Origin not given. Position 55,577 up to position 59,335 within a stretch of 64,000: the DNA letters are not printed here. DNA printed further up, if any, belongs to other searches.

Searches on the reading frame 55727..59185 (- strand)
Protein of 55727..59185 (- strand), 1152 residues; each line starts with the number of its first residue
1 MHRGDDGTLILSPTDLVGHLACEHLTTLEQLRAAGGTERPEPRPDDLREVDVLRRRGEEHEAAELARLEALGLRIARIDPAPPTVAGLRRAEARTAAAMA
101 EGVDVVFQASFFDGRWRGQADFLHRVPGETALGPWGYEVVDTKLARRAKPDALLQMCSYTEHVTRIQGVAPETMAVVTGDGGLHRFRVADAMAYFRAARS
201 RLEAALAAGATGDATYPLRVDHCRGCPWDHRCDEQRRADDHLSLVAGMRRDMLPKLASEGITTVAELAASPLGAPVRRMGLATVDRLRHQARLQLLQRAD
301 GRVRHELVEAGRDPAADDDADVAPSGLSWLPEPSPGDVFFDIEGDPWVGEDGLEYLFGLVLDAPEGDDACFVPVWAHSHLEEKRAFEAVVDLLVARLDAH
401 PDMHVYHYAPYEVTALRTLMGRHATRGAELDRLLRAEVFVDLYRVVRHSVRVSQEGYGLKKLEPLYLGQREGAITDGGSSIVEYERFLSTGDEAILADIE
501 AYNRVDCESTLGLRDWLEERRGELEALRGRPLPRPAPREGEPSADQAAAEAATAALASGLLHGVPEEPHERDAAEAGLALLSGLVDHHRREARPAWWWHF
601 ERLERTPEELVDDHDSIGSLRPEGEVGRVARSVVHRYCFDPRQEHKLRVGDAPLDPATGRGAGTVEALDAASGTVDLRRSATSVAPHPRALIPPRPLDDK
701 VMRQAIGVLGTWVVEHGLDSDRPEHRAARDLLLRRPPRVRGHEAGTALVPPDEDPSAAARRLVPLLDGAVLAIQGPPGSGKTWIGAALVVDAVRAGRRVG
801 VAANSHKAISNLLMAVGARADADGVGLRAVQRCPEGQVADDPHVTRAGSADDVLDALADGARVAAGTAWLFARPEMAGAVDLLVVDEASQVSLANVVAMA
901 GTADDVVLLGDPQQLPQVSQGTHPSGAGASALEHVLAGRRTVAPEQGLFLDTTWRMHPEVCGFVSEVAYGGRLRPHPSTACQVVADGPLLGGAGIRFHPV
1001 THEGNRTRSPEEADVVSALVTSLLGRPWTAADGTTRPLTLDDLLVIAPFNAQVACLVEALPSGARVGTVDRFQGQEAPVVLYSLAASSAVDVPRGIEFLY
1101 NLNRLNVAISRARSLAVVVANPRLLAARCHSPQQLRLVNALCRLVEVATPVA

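Call 6: search_protein_families(library=pfam, proteins=[window:55727-59185:-])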
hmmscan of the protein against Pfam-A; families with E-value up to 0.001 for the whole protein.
window:55727-59185:- (1152 aa): 7 families
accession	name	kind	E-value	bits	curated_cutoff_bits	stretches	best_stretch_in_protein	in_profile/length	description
PF13482.12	RNase_H_2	-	3.8e-26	92.4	22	1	338-517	1-164/165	RNase_H superfamily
PF13087.12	AAA_12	-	4.3e-24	85.6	27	1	944-1122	14-194/195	AAA domain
PF13604.12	AAA_30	-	2.1e-12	47.6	27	1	769-922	19-135/191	AAA domain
PF13086.12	AAA_11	-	8.8e-12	45.8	27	1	859-916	191-251/257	AAA domain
PF13245.12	AAA_19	-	3.5e-08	34.2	25.1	1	767-918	10-132/134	AAA domain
PF01443.25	Viral_helicase1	-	7.1e-05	23.2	21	0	880-920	60-102/228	Viral superfamily 1 RNA helicase core domain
PF01695.23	IstB_IS21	-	0.00034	20.6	24.1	1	771-800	95-124/238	IstB-like ATP binding protein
